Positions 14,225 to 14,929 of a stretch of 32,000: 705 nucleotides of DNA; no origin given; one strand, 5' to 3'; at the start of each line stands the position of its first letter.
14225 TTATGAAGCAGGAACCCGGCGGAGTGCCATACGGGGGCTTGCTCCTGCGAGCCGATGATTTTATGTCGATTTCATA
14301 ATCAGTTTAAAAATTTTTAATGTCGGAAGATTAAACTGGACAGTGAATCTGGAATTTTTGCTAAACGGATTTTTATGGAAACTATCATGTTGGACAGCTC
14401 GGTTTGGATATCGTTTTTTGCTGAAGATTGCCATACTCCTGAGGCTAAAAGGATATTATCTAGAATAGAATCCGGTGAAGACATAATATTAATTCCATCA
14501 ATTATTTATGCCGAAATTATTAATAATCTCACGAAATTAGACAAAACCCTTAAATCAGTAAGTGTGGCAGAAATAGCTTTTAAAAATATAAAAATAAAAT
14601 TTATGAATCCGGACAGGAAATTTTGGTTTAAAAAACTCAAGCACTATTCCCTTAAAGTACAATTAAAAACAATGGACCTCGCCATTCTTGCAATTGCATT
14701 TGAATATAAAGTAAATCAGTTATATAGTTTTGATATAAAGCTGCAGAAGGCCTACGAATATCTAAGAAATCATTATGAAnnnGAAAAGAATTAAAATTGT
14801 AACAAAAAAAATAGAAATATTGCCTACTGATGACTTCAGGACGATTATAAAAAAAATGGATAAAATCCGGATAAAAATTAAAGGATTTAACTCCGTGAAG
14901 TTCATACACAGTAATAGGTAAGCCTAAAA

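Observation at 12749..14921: Toxin-first arrangement: each cassette PIN gene is followed by an overlapping 41-48 aa lysine-rich ORF with the conserved C-terminus (D/N)SVK(F/Y)I(H/Q)SNR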

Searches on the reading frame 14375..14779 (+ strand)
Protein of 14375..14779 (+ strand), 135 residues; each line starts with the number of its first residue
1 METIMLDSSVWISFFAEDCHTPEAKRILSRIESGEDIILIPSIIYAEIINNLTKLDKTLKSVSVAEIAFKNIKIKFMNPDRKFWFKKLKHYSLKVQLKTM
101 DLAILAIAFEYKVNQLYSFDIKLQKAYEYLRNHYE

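Call 9: search_protein_families(library=pfam, proteins=[window:14375-14779:+], max_evalue=1)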
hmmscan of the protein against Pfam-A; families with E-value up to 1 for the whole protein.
window:14375-14779:+ (135 aa): 3 families
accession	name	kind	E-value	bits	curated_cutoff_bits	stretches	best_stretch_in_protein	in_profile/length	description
PF01850.27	PIN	-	4.6e-12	47.1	23.6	1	4-127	1-118/120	PIN domain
PF16289.11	PIN_12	-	5.1e-07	30.7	32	1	4-79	1-77/172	PIN domain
PF13470.12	PIN_3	-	0.0087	17.3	27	1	4-83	2-75/115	PIN domain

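Call 10: search_protein_families(library=ncbifam, proteins=[window:14375-14779:+], max_evalue=1)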
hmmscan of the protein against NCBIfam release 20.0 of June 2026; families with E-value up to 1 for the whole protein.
window:14375-14779:+ (135 aa): 1 family
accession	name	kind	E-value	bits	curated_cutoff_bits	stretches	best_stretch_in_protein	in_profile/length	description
NF047959.1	TA_toxin_VapC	equivalog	8.3e-06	25.9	80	1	4-113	1-107/125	type II toxin-antitoxin system VapC family toxin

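Call 13: find_homologous_proteins(query=window:14375-14779:+, max_evalue=0.001)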
Query window:14375-14779:+ (135 aa): 3 proteins with E <= 0.001 among 14 candidates.
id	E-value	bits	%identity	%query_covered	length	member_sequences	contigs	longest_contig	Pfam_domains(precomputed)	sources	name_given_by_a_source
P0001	5.3e-76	271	95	100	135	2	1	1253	PF01850.28,PF16289.12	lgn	-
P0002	5.8e-54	199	70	100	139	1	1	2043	PF01850.28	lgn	-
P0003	1.5e-43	166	57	100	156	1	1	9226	PF01850.28,PF16289.12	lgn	-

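Call 14: find_encoding_contigs(protein=P0003, flank=5000)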
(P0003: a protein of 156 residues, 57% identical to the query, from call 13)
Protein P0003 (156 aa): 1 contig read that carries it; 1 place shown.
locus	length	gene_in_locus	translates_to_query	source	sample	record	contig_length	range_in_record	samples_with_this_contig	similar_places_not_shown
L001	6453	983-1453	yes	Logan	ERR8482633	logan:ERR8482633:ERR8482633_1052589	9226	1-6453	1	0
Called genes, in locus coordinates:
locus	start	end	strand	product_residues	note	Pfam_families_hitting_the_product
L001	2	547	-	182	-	?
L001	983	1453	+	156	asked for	PF01850:PIN, PF16289:PIN_12 (weak)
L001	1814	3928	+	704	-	PF00535:Glycos_transf_2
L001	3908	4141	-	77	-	PF07927:HicA_toxin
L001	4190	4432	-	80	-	PF15919:HicB_lk_antitox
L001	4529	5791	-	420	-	PF05221:AdoHcyase, PF00670:AdoHcyase_NAD, PF02826:2-Hacid_dh_C (weak), PF07991:KARI_N (weak)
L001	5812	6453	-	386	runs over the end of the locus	PF00438:S-AdoMet_synt_N, PF02772:S-AdoMet_synt_M, PF02773:S-AdoMet_synt_C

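Call 15: find_encoding_contigs(protein=P0002, flank=5000)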
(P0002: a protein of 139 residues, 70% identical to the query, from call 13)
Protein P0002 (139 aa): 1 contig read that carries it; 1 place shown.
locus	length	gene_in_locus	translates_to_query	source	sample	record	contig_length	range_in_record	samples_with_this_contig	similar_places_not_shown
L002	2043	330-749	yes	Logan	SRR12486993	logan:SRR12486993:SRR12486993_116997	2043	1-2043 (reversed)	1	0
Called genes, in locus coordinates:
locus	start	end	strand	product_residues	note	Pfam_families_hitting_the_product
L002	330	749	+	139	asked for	PF01850:PIN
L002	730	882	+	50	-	-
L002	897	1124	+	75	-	-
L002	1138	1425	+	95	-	-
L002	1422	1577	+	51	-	-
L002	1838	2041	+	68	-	?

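Call 16: find_encoding_contigs(protein=P0001, flank=5000)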
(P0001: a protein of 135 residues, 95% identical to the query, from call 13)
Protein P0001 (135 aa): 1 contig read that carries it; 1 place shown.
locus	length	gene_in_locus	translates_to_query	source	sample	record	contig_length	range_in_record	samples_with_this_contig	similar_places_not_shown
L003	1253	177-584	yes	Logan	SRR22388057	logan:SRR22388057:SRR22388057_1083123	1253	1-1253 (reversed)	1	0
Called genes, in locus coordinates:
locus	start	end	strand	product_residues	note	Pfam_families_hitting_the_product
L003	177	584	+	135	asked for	PF01850:PIN, PF16289:PIN_12 (weak)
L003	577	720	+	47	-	-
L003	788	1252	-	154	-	?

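Call 51: find_related_loci(query=A9, collection=genome_contigs, flank=2500)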
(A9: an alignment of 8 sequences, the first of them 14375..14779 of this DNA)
Query A9 (135 aa) in genome_contigs; peptide patterns used: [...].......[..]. (x = any residue, [..] = any of these).
25 stretches matched a pattern; 3 encode a relative of the query (tblastn E <= 1e-3); 3 distinct loci.
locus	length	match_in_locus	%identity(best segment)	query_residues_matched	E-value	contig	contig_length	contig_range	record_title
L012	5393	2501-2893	36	3-130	4e-21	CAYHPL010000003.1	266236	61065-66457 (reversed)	MAG TPA_asm: uncultured Chitinophagales bacterium isolate ERP119705_co15_15 genome assembly, contig: NODE_11_length_2662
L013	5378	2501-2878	31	2-127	2e-13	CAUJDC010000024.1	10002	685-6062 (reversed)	MAG: Patescibacteria group bacterium isolate KLAP151 genome assembly, contig: KLAP151_196252, whole genome shotgun seque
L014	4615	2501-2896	29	1-132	3e-8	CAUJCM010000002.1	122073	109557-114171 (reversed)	MAG: Patescibacteria group bacterium isolate KLAP129 genome assembly, contig: KLAP129_422804, whole genome shotgun seque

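Call 55: search_protein_families(library=pfam, proteins=[L012:2316-2498:+, L013:2893-3042:+, L014:2142-2357:+, L014:2918-3106:+, L012:2498-2893:+, L013:2498-2893:+, L014:2495-2902:+], max_evalue=5)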
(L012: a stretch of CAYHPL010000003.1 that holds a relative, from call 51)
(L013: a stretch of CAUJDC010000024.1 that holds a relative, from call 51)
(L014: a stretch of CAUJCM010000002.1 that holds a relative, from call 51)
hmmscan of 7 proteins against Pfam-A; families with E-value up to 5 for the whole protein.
L012:2316-2498:+ (61 aa): 0 families

L013:2893-3042:+ (50 aa): 0 families

L014:2142-2357:+ (72 aa): 0 families

L014:2918-3106:+ (63 aa): 0 families

L012:2498-2893:+ (132 aa): 2 families
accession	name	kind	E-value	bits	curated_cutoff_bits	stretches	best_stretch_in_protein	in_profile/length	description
PF01850.27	PIN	-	1.3e-11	45.5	23.6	1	3-126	1-115/120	PIN domain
PF16133.10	DUF4844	-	0.041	14.5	25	1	54-103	56-105/117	Domain of unknown function (DUF4844)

L013:2498-2893:+ (132 aa): 4 families
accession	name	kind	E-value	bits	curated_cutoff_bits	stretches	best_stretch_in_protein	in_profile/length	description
PF01850.27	PIN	-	8.1e-13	49.5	23.6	1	4-127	1-118/120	PIN domain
PF13470.12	PIN_3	-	0.0021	19.3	27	1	4-82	2-79/115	PIN domain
PF16289.11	PIN_12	-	0.0031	18.4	32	1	4-63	1-59/172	PIN domain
PF13638.12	PIN_4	-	0.047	14.4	21.9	1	5-124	2-118/132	PIN domain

L014:2495-2902:+ (136 aa): 5 families
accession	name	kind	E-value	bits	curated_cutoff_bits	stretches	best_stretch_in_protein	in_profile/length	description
PF01850.27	PIN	-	4.6e-12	47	23.6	1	6-131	1-118/120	PIN domain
PF13470.12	PIN_3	-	0.00023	22.4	27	1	5-74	1-69/115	PIN domain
PF16289.11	PIN_12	-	0.0087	16.9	32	1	6-88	1-82/172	PIN domain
PF13638.12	PIN_4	-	0.069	13.9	21.9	1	8-116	3-100/132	PIN domain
PF09326.16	NADH_dhqG_C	-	0.19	12.9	25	1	79-93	28-42/51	NADH-ubiquinone oxidoreductase subunit G, C-terminal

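Call 56: search_protein_families(library=ncbifam, proteins=[L012:2316-2498:+, L013:2893-3042:+, L014:2142-2357:+, L014:2918-3106:+], max_evalue=5)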
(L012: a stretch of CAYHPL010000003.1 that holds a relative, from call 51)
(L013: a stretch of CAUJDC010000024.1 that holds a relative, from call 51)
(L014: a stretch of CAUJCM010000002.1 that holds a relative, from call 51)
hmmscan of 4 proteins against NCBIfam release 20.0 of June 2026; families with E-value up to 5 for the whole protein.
L012:2316-2498:+ (61 aa): 0 families

L013:2893-3042:+ (50 aa): 0 families

L014:2142-2357:+ (72 aa): 1 family
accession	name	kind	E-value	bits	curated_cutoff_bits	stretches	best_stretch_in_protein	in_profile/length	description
NF041464.1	HelD_BACSU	equivalog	0.02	12.8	419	1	7-52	64-109/779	RNA polymerase recycling motor HelD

L014:2918-3106:+ (63 aa): 1 family
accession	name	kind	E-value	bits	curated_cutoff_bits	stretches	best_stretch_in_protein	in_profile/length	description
NF004462.0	PRK05787.2-5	equivalog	0.077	12.6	360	1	6-58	155-199/228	cobalt-precorrin-7 (C(5))-methyltransferase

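Call 63: find_related_loci(query=A9, collection=metagenome_contigs, flank=1500)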
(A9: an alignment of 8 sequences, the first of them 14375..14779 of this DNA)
Query A9 (135 aa) in metagenome_contigs; peptide patterns used: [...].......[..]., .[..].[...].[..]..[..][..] (x = any residue, [..] = any of these).
134 stretches matched a pattern; 4 encode a relative of the query (tblastn E <= 1e-3); 4 distinct loci.
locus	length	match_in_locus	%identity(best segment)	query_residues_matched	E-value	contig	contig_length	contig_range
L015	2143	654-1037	43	1-127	9e-35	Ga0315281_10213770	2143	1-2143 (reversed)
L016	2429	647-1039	42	1-130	6e-28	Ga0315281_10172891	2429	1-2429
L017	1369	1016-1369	40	1-117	9e-27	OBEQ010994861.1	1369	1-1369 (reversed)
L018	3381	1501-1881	38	6-132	3e-24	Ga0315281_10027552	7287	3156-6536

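Call 69: search_solved_structures(query=A9, max_evalue=0.01)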
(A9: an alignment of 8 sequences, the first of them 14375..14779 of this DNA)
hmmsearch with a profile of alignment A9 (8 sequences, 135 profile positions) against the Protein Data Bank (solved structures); distinct sequences matched with E-value up to 0.01: 0.

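Call 79: predict_structure(alignment_id=A11)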
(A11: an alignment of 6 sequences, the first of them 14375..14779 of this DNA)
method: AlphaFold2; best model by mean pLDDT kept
length: 135 residues; sequences in the alignment: 6
mean_pLDDT: 91.2   pTM: 0.84
mean pLDDT of the five models: 91.2, 89.2, 62.2, 52.4, 49.7
residues with pLDDT >= 90: 98; 70-90: 37; 50-70: 0; < 50: 0
segments of 3 or more residues with pLDDT < 50: none
pLDDT, mean of each block of 10 residues (from residue 1): 93 95 95 90 94 95 94 87 79 88 91 94 94 84
secondary structure, 60 per line:
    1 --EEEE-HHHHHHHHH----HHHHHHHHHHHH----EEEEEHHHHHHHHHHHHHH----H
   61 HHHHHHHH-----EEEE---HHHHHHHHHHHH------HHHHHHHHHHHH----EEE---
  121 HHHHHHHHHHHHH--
elements in order: E3-6 H8-16 H21-32 E37-41 H42-55 H60-68 E74-77 H81-92 H99-110 E115-117 H121-133

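Call 81: fold_search(model_id=the predicted structure, library=pdb)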
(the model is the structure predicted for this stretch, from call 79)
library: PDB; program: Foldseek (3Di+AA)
matches with E <= 10: 608; with E <= 0.001: 11
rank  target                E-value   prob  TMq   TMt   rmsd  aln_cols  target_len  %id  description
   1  5wz4_A                6.5e-06  1.00  0.73  0.76   2.8       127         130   16  Crystal structure of Mycobacterium tuberculosis VapC20 (Rv2549c), Sarcin-Ricin loop cleaving toxin (released 2017-10-25)
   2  5wzf_A                8.3e-06  1.00  0.74  0.76   2.7       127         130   16  Crystal structure of Mycobacterium tuberculosis VapC20 (Rv2549c), Sarcin-Ricin loop cleaving toxin (released 2017-10-25)
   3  5wzf_B                9.4e-06  1.00  0.75  0.77   2.7       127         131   16  Crystal structure of Mycobacterium tuberculosis VapC20 (Rv2549c), Sarcin-Ricin loop cleaving toxin (released 2017-10-25)
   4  2fe1                  1.2e-04  1.00  0.65  0.67   3.6       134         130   17  Crystal Structure of PAE0151 from Pyrobaculum aerophilum (released 2005-12-27)
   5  5x3t_B                2.5e-04  1.00  0.69  0.69   3.1       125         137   14  VapBC from Mycobacterium tuberculosis (released 2017-06-07)
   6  1w8i                  3.0e-04  1.00  0.72  0.64   9.4       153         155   16  The Structure of gene product af1683 from Archaeoglobus fulgidus. (released 2004-11-16)
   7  6a7v_G                4.4e-04  1.00  0.65  0.64   3.6       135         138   18  Crystal structure of Mycobacterium tuberculosis VapBC11 toxin-antitoxin complex (released 2018-10-10)
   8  4xgq_A                5.7e-04  1.00  0.69  0.71   2.9       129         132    9  Crystal structure of addiction module from Mycobacterial species (released 2015-08-12)
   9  4xgr_C                7.7e-04  1.00  0.72  0.77   2.1       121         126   12  Crystal structure of addiction module from Mycobacterial species (released 2015-08-12)
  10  4xgr_A                7.7e-04  1.00  0.71  0.74   2.7       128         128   12  Crystal structure of addiction module from Mycobacterial species (released 2015-08-12)
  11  7vwo_A                8.2e-04  1.00  0.69  0.66   3.6       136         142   11  TA complex from Mycobacterium tuberculosis (released 2022-11-16)
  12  3zvk_A                1.1e-03  1.00  0.62  0.62   3.1       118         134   17  Crystal structure of VapBC2 from Rickettsia felis bound to a DNA fragment from their promoter (released 2011-12-14)
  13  8wmm_G                1.5e-03  1.00  0.66  0.66   3.2       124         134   16  Structure of CbCas9-PcrIIC1 complex bound to 28-bp DNA substrate (20-nt complementary) (released 2024-06-05)
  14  3zvk_B                2.0e-03  1.00  0.69  0.70   3.0       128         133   19  Crystal structure of VapBC2 from Rickettsia felis bound to a DNA fragment from their promoter (released 2011-12-14)
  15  9oq8_A                2.2e-03  1.00  0.66  0.56   3.7       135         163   12  Crystal structure of selenomethionine-substituted cyclodehydratase RohQ (released 2025-07-23)
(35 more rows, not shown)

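Call 97: find_related_loci(query=A9, collection=viral_contigs, flank=2500)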
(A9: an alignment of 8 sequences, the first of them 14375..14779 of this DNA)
Query A9 (135 aa) in viral_contigs; peptide patterns used: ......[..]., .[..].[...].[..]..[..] (x = any residue, [..] = any of these).
46 stretches matched a pattern, but none encodes a relative of the query by tblastn (E <= 1e-3).
